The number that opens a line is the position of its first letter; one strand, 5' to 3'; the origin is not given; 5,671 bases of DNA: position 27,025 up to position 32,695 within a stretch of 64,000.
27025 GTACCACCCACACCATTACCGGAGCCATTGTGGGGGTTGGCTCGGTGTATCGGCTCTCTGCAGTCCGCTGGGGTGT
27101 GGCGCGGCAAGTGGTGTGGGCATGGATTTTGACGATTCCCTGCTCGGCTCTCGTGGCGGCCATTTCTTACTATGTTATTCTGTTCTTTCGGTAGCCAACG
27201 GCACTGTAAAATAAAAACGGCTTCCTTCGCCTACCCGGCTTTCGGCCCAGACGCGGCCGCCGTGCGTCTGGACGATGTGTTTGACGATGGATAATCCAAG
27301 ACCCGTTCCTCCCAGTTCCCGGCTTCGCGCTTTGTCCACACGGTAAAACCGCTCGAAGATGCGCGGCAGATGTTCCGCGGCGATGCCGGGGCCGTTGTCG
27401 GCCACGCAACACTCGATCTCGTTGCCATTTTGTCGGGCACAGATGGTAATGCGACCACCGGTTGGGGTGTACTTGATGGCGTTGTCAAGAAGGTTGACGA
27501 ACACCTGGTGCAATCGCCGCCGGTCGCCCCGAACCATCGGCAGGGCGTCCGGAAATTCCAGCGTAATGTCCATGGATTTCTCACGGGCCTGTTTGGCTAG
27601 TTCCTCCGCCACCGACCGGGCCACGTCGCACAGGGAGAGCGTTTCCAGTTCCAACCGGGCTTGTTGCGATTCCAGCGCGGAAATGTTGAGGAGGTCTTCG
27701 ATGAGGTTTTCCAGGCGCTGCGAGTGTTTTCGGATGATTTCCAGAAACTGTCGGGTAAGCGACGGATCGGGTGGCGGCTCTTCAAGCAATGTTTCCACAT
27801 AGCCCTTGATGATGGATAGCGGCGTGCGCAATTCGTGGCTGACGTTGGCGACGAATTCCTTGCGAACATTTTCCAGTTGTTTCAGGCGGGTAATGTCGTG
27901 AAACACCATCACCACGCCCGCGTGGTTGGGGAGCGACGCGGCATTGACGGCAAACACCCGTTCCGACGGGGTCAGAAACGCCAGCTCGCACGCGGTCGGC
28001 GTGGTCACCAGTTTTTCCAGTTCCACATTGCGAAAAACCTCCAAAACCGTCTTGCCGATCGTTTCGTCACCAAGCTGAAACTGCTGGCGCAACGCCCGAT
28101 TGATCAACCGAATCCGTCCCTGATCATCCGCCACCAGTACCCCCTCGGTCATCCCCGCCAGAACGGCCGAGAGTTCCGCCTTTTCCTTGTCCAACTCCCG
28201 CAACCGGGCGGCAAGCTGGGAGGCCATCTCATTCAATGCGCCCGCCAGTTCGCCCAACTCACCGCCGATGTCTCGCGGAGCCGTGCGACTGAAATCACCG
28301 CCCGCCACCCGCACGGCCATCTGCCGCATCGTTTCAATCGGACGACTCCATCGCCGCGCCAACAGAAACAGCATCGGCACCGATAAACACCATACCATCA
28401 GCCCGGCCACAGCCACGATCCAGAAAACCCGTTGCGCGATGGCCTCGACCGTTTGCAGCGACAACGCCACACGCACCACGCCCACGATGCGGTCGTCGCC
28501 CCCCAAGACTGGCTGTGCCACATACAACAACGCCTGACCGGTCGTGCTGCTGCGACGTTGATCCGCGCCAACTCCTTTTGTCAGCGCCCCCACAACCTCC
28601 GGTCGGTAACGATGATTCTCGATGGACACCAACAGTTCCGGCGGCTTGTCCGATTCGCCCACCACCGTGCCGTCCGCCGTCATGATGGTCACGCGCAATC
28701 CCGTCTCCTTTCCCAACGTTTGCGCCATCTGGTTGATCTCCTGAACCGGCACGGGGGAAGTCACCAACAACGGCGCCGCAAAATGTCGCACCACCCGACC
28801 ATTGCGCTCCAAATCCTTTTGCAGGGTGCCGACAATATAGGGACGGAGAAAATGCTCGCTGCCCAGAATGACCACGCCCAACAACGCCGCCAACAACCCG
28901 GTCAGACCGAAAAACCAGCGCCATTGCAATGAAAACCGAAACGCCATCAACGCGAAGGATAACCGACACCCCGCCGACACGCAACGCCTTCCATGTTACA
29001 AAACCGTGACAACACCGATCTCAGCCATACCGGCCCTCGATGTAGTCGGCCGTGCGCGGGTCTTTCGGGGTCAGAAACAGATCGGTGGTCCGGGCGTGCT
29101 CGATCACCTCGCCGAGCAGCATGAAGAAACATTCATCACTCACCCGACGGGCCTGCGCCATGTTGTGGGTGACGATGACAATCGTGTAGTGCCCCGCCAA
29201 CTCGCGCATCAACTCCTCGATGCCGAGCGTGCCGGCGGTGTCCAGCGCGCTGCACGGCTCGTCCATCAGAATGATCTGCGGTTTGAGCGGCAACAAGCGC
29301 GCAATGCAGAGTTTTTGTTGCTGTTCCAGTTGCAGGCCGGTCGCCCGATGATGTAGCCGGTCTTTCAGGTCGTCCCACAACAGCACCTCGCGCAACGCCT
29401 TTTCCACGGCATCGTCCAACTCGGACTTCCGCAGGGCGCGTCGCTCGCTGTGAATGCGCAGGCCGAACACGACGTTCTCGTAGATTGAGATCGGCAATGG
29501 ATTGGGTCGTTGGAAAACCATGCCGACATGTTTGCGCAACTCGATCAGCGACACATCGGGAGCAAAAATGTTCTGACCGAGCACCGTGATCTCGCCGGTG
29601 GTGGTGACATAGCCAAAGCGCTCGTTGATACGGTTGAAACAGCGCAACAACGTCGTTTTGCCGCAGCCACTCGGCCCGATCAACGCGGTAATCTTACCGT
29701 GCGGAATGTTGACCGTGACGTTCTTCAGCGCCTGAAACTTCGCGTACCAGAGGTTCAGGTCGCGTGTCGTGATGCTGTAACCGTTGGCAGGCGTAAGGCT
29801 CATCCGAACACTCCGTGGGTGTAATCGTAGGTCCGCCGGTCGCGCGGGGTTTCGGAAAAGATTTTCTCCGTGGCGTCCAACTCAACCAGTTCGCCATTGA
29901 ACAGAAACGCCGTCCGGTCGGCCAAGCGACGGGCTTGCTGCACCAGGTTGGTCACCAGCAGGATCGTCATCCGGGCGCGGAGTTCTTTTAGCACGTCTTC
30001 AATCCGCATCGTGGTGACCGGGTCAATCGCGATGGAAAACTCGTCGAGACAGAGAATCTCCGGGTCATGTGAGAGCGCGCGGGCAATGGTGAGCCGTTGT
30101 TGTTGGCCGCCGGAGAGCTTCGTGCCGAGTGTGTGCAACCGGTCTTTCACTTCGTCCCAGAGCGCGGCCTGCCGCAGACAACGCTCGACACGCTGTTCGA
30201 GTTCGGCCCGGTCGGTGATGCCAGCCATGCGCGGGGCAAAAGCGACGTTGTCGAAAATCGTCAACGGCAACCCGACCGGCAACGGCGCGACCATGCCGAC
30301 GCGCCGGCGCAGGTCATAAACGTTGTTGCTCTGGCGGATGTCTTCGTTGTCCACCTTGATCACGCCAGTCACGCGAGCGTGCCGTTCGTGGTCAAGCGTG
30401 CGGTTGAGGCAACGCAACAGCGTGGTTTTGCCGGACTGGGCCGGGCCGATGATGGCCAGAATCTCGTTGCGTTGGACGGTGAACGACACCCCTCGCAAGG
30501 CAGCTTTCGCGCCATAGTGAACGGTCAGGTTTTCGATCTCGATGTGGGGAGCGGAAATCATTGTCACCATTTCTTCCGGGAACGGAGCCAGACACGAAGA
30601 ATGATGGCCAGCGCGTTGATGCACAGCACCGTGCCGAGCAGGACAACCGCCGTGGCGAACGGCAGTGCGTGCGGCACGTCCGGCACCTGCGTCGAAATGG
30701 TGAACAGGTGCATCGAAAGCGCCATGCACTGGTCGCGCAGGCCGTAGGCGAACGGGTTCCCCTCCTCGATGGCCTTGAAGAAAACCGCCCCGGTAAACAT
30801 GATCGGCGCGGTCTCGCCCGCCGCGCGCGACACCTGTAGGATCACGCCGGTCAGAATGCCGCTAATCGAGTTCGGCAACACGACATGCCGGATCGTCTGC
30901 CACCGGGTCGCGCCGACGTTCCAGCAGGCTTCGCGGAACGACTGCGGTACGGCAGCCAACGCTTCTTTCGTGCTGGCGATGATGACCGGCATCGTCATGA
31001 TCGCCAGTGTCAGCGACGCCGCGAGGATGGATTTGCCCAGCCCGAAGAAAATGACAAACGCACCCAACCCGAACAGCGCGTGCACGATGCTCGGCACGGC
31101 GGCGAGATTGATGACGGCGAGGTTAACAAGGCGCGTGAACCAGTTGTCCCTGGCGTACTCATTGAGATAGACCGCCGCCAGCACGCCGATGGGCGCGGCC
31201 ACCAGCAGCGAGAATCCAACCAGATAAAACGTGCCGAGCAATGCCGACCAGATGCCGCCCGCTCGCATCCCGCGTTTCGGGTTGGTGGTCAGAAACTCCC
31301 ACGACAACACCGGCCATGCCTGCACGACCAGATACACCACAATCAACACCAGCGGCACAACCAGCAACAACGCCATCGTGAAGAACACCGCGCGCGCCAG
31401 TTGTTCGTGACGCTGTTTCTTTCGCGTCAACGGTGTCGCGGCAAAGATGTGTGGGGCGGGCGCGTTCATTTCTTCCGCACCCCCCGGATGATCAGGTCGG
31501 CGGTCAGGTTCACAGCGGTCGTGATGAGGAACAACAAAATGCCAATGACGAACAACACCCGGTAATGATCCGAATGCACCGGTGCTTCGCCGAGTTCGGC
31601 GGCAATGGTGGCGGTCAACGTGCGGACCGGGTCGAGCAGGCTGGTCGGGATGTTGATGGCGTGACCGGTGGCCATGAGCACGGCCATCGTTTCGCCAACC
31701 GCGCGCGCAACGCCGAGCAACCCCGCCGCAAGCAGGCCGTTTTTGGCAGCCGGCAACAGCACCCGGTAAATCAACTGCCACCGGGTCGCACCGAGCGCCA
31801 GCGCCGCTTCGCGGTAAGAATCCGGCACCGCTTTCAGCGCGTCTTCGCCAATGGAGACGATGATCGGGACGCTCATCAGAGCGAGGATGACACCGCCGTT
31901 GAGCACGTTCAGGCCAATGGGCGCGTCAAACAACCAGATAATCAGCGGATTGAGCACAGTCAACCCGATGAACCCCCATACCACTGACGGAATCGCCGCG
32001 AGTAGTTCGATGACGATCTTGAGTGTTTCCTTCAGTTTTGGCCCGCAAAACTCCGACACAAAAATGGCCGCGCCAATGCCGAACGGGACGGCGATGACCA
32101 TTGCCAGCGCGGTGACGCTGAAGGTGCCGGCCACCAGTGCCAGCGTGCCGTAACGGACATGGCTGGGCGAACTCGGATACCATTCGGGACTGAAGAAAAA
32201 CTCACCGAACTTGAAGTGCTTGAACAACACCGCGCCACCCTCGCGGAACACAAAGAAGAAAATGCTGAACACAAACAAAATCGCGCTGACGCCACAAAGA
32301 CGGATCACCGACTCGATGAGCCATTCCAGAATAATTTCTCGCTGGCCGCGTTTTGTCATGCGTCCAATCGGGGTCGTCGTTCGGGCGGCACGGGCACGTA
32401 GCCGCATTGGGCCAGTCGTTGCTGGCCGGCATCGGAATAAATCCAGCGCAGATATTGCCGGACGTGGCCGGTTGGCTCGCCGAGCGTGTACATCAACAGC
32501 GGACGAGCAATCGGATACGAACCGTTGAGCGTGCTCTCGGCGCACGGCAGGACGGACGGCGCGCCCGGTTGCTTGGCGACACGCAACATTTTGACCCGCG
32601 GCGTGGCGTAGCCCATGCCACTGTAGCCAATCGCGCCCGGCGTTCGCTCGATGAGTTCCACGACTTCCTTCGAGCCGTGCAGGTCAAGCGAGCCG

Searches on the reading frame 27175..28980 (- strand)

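Call 15: search_protein_families(library=pfam, proteins=[window:27175-28980:-], max_evalue=0.001)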
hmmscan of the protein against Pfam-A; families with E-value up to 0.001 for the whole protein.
window:27175-28980:- (601 aa): 10 families
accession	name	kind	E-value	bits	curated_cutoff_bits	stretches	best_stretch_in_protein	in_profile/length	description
PF02518.31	HATPase_c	-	1.2e-35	122.8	26.4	1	485-596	1-110/111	Histidine kinase-, DNA gyrase B-, and HSP90-like ATPase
PF00512.31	HisKA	-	1.6e-21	76.5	26.9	1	373-438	2-65/66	His Kinase A (phospho-acceptor) domain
PF00672.30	HAMP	-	1.1e-11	45.3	25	1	206-256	1-51/53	HAMP domain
PF12860.13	PAS_7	-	1.3e-05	25.7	27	0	275-317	2-46/115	PAS fold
PF00989.32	PAS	-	1.7e-05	25.3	22.6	1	269-318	2-52/113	PAS fold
PF08448.16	PAS_4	-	4.5e-05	24.1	23.1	1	278-367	5-109/110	PAS fold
PF02743.24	dCache_1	-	0.00011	22.2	45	0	135-180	107-157/240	Cache domain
PF16736.11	sCache_like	-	0.00015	22.5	27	1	77-172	27-115/117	Single Cache-like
PF13589.12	HATPase_c_3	-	0.00041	20.8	25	1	491-563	4-77/137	Histidine kinase-, DNA gyrase B-, and HSP90-like ATPase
PF13581.12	HATPase_c_2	-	0.00071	20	27.4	0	498-572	40-111/127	Histidine kinase-like ATPase domain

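Call 42: search_protein_families(library=ncbifam, proteins=[window:27175-28980:-], max_evalue=1e-10)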
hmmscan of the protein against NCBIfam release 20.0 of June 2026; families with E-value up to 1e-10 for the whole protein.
window:27175-28980:- (601 aa): 77 families (the best 25 are shown)
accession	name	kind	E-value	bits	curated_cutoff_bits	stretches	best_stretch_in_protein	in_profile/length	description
NF046044.1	PnpS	equivalog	7e-120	400.6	400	1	214-594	1-390/390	two-component system histidine kinase PnpS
NF033092.0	HK_WalK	equivalog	1.3e-118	397.1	725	1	80-595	71-594/594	cell wall metabolism sensor histidine kinase WalK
TIGR02966.1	phoR_proteo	equivalog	6.5e-99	331.1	334.2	1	265-592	3-332/333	phosphate regulon sensor histidine kinase PhoR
NF053855.1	HisKinPhoRBctds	equivalog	1.7e-73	248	500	1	81-593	63-581/583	two-component system sensor histidine kinase PhoR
NF033093.1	HK_VicK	exception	4.8e-71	239.7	680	1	189-596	15-436/448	cell wall metabolism sensor histidine kinase VicK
NF008235.0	PRK11006.1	equivalog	3.1e-65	220.7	390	1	240-594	70-422/431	phosphate regulon sensor histidine kinase PhoR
NF045911.1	TCSHisKinNblS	equivalog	7.2e-65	219.5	1000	1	164-594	157-619/621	two-component system sensor histidine kinase NblS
NF040691.1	MtrAB_MtrB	equivalog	1.1e-64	219.3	450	1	360-598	258-495/507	MtrAB system histidine kinase MtrB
NF008312.0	PRK11100.1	equivalog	1.5e-60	205.4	356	2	374-592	257-471/477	two-component system sensor histidine kinase CreC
NF008468.0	PRK11360.1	equivalog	1.6e-60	205.2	646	1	151-598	161-611/616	two-component system sensor histidine kinase AtoS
NF012163.2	BaeS_SmeS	equivalog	5.6e-60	203.6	500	1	365-581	232-444/457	sensor histidine kinase efflux regulator BaeS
NF041735.1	hist_kin_RppB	equivalog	1.4e-58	198.8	400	1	374-593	217-437/438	two-component system sensor histidine kinase RppB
TIGR01386.1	cztS_silS_copS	subfamily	2.6e-57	194.8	292.55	1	365-594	233-457/457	heavy metal sensor histidine kinase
NF006800.0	PRK09303.1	equivalog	3.2e-55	187.6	342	1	367-598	145-380/383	histidine kinase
NF047874.1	MASE3_PAS_HK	subfamily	2.7e-54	185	560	1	246-597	243-627/655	MASE3 domain-containing sensor histidine kinase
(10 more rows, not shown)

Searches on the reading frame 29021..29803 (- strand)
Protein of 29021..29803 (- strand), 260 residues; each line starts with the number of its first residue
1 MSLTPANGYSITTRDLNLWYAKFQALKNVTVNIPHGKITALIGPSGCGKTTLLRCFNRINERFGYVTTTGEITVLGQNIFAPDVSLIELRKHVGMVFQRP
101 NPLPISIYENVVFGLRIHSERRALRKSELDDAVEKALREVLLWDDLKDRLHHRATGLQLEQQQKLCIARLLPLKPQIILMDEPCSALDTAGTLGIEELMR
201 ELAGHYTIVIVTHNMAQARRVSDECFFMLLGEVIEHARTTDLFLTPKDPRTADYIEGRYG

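Call 15: search_protein_families(library=pfam, proteins=[window:29021-29803:-], max_evalue=0.001)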
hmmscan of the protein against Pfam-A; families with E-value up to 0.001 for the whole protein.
window:29021-29803:- (260 aa): 6 families
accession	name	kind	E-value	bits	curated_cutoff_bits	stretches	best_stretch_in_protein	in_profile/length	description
PF00005.33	ABC_tran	-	1.5e-26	94.1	25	1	26-184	1-136/137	ABC transporter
PF13304.12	AAA_21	-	3.7e-08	34.2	27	1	38-71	1-45/304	AAA domain, putative AbiEii toxin, Type IV TA system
PF13401.12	AAA_22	-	4.3e-05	24.3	27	1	36-145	5-92/130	AAA domain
PF02463.25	SMC_N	-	0.00017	21.5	40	0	20-53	7-41/220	RecF/RecN/SMC N terminal domain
PF13191.12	AAA_16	-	0.00019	22.4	32.6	1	33-75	21-63/167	AAA ATPase domain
PF13476.12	AAA_23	-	0.00022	22.3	27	1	23-56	7-39/201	AAA domain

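Call 42: search_protein_families(library=ncbifam, proteins=[window:29021-29803:-], max_evalue=1e-10)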
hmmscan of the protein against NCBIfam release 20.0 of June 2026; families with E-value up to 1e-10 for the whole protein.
window:29021-29803:- (260 aa): 154 families (the best 25 are shown)
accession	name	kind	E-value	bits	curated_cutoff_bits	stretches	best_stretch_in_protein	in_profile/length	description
TIGR00972.1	3a0107s01c2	equivalog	3.1e-98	328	343.2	1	11-260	2-248/248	phosphate ABC transporter ATP-binding protein PstB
NF010860.0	PRK14267.1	equivalog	1.6e-76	257.4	412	1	9-260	3-253/253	phosphate ABC transporter ATP-binding protein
NF010851.0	PRK14258.1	subfamily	8.3e-65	218.8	425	1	11-258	8-259/261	phosphate ABC transporter ATP-binding protein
NF010864.0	PRK14271.1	equivalog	3.4e-60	203.5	561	1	11-258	22-265/276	phosphate ABC transporter ATP-binding protein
NF010840.0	PRK14246.1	equivalog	2e-56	191.5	425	1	17-258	17-255/257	phosphate ABC transporter ATP-binding protein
NF007027.0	PRK09493.1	equivalog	1.1e-42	146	379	1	14-255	5-236/240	glutamine ABC transporter ATP-binding protein GlnQ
NF008428.0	PRK11264.1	equivalog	1.1e-40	139.5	406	1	14-256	7-245/250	L-cystine ABC transporter ATP-binding protein TcyN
NF008338.0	PRK11124.1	equivalog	2.9e-36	125.2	369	1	10-255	2-240/242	arginine ABC transporter ATP-binding protein ArtP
TIGR04521.1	ECF_ATPase_2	equivalog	1.2e-35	123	330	1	22-245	17-235/279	energy-coupling factor transporter ATPase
TIGR02314.1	ABC_MetN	equivalog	2.2e-34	119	499.7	1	22-256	17-242/343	methionine ABC transporter ATP-binding protein MetN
TIGR02315.1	ABC_phnC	equivalog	5.1e-34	117.8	266.1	1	14-234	5-225/243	phosphonate ABC transporter ATP-binding protein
TIGR00968.1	3a0106s01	subfamily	9.3e-34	117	342.75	1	15-253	5-229/237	sulfate ABC transporter ATP-binding protein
TIGR04520.1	ECF_ATPase_1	equivalog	9.7e-34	117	315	1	13-244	3-225/269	energy-coupling factor transporter ATPase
TIGR03005.1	ectoine_ehuA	equivalog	1.2e-33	116.4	345.4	1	13-255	3-247/252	ectoine/hydroxyectoine ABC transporter ATP-binding protein EhuA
NF008513.0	PRK11432.1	equivalog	2.8e-33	115.3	496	1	20-253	16-235/351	ferric ABC transporter ATP-binding protein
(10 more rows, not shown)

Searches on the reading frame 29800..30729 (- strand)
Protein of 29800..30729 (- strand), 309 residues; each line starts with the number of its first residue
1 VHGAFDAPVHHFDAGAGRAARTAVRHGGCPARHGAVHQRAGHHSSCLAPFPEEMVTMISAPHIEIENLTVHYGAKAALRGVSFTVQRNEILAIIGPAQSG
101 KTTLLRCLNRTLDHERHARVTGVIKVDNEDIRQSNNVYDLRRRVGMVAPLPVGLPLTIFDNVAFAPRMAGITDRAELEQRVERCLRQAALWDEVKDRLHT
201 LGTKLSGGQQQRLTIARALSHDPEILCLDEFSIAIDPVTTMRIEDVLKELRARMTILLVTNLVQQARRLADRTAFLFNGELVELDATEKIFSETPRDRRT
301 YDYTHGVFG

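Call 15: search_protein_families(library=pfam, proteins=[window:29800-30729:-], max_evalue=0.001)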
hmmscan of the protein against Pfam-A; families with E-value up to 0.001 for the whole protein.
window:29800-30729:- (309 aa): 7 families
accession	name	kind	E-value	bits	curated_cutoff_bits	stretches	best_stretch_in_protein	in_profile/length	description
PF00005.33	ABC_tran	-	7e-26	91.9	25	1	78-230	1-134/137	ABC transporter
PF13304.12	AAA_21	-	4.6e-05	24.1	27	0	203-260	236-297/304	AAA domain, putative AbiEii toxin, Type IV TA system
PF13401.12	AAA_22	-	0.00012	22.8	27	1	88-127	5-42/130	AAA domain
PF13173.12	AAA_14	-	0.00016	22.1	27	1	88-168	2-77/129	AAA domain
PF13191.12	AAA_16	-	0.00062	20.7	32.6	0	89-252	25-161/167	AAA ATPase domain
PF02463.25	SMC_N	-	0.00065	19.6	40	0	91-267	27-202/220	RecF/RecN/SMC N terminal domain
PF03969.22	AFG1_ATPase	-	0.00091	18.7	27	0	197-260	109-163/361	AFG1-like ATPase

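Call 42: search_protein_families(library=ncbifam, proteins=[window:29800-30729:-], max_evalue=1e-10)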
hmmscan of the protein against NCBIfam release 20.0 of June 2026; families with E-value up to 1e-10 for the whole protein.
window:29800-30729:- (309 aa): 159 families (the best 25 are shown)
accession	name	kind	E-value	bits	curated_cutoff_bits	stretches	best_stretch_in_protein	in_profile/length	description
TIGR00972.1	3a0107s01c2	equivalog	4.3e-85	285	343.2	1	63-309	2-248/248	phosphate ABC transporter ATP-binding protein PstB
NF010860.0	PRK14267.1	equivalog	9.3e-66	222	412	1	63-309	5-253/253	phosphate ABC transporter ATP-binding protein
NF010851.0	PRK14258.1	subfamily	1.1e-59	202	425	1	61-304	6-256/261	phosphate ABC transporter ATP-binding protein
NF010840.0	PRK14246.1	equivalog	4.3e-54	183.8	425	1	64-305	12-253/257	phosphate ABC transporter ATP-binding protein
NF010864.0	PRK14271.1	equivalog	1.1e-52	178.8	561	1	59-308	18-266/276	phosphate ABC transporter ATP-binding protein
TIGR01186.1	proV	subfamily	3e-36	125.3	326.6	1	73-293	4-220/363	betaine/proline/choline family ABC transporter ATP-binding protein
TIGR04521.1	ECF_ATPase_2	equivalog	3.3e-36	124.8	330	1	63-294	1-236/279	energy-coupling factor transporter ATPase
NF008428.0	PRK11264.1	equivalog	3.4e-36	124.7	406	1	62-303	3-243/250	L-cystine ABC transporter ATP-binding protein TcyN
NF007027.0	PRK09493.1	equivalog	4.1e-36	124.5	379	1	63-299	2-232/240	glutamine ABC transporter ATP-binding protein GlnQ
TIGR03005.1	ectoine_ehuA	equivalog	9.9e-36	123.2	345.4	1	63-305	1-248/252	ectoine/hydroxyectoine ABC transporter ATP-binding protein EhuA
TIGR04520.1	ECF_ATPase_1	equivalog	1e-35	123.5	315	1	63-294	1-227/269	energy-coupling factor transporter ATPase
NF008338.0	PRK11124.1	equivalog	1.7e-34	119.4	369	1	63-293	3-230/242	arginine ABC transporter ATP-binding protein ArtP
TIGR03410.1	urea_trans_UrtE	equivalog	1.5e-33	116.2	285.8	1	64-290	2-219/230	urea ABC transporter ATP-binding subunit UrtE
TIGR01188.1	drrA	subfamily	2.4e-33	115.7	312.45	1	71-290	2-211/302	daunorubicin resistance ABC transporter, ATP-binding protein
TIGR02314.1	ABC_MetN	equivalog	2.6e-33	115.5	499.7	1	76-293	19-231/343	methionine ABC transporter ATP-binding protein MetN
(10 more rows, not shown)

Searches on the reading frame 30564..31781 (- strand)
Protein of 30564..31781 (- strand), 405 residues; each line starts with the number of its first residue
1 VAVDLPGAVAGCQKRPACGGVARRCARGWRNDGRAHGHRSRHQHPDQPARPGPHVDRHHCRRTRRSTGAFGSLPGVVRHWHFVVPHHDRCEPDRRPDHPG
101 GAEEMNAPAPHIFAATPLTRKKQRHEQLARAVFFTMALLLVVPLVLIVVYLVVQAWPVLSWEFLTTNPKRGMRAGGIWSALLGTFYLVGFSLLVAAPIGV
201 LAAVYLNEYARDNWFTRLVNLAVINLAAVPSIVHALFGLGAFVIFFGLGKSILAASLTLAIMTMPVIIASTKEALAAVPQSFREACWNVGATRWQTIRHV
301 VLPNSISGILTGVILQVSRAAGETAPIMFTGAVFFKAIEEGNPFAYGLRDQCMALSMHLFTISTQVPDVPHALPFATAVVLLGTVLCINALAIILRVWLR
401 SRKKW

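Call 15: search_protein_families(library=pfam, proteins=[window:30564-31781:-], max_evalue=0.001)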
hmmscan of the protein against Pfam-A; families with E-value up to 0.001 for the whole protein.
window:30564-31781:- (405 aa): 1 family
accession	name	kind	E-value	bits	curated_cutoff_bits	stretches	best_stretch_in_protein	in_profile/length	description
PF00528.27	BPD_transp_1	-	1.2e-18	67.9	26.4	1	196-403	2-182/184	Binding-protein-dependent transport system inner membrane component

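Call 42: search_protein_families(library=ncbifam, proteins=[window:30564-31781:-], max_evalue=1e-10)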
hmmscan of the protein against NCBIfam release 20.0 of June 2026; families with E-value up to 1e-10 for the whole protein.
window:30564-31781:- (405 aa): 4 families
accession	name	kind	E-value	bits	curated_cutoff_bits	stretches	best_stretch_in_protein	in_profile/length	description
TIGR00974.1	3a0107s02c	equivalog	6.2e-77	258.4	193.45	1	127-396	2-267/272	phosphate ABC transporter permease PstA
TIGR02138.1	phosphate_pstC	equivalog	3e-37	128.2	196.45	1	127-395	2-291/296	phosphate ABC transporter permease subunit PstC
NF008430.0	PRK11268.1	equivalog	1.2e-36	126.3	439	1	120-401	21-292/295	phosphate ABC transporter permease PstA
NF008435.0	PRK11275.1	equivalog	3.3e-20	72.4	502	1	247-329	165-247/319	phosphate ABC transporter permease PstC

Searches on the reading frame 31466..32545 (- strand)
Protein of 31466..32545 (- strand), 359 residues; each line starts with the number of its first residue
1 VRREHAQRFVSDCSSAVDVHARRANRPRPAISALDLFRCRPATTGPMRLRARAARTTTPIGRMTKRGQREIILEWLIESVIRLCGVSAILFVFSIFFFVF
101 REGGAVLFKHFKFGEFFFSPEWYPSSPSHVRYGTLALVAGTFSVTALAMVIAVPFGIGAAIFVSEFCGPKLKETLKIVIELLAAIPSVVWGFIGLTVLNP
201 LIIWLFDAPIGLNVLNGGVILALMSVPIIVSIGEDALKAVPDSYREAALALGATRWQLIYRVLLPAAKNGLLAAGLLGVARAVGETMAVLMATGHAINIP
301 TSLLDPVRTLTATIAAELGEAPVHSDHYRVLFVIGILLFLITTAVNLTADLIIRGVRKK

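Call 15: search_protein_families(library=pfam, proteins=[window:31466-32545:-], max_evalue=0.001)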
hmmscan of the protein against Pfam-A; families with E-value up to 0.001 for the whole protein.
window:31466-32545:- (359 aa): 1 family
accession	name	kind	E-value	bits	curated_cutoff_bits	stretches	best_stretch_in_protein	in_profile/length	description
PF00528.27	BPD_transp_1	-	5.3e-20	72.4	26.4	1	153-358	2-184/184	Binding-protein-dependent transport system inner membrane component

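Call 42: search_protein_families(library=ncbifam, proteins=[window:31466-32545:-], max_evalue=1e-10)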
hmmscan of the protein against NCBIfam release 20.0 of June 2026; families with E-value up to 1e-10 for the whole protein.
window:31466-32545:- (359 aa): 11 families
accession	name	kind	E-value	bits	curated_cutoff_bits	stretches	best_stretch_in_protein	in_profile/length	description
TIGR02138.1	phosphate_pstC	equivalog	4.3e-86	288.6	196.45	1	77-355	4-294/296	phosphate ABC transporter permease subunit PstC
TIGR00974.1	3a0107s02c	equivalog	3.6e-49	167.3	193.45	1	80-355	7-269/272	phosphate ABC transporter permease PstA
NF008435.0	PRK11275.1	equivalog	1.3e-40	139.4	502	2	208-357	164-313/319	phosphate ABC transporter permease PstC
NF008430.0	PRK11268.1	equivalog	1.3e-23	83.5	439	1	133-349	77-286/295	phosphate ABC transporter permease PstA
TIGR02141.1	modB_ABC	equivalog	4.5e-17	62.4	182.6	1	141-301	3-164/208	molybdate ABC transporter permease subunit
TIGR01581.1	Mo_ABC_porter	hypoth_equivalog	8e-15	54.9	210.3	1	143-303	28-191/225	ABC transporter permease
NF038017.1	ABC_perm1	subfamily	9.2e-13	48.6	100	1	143-319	7-169/184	ABC transporter permease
TIGR00969.1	3a0106s02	subfamily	2.2e-12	47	240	1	141-295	66-224/272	sulfate ABC transporter permease subunit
TIGR02139.1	permease_CysT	equivalog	9.9e-12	45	246.1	1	136-301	50-216/265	sulfate ABC transporter permease subunit CysT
NF006939.0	PRK09421.1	equivalog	1.4e-11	44.2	262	1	138-343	12-214/230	molybdate ABC transporter permease subunit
TIGR02140.1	permease_CysW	equivalog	5.2e-11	42.5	329.1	1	138-296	49-211/261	sulfate ABC transporter permease subunit CysW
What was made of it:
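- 31466..32545 (-): pstC2 permease. Coordinates are the maximal ORF; the true start is probably later. calls 15, 42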
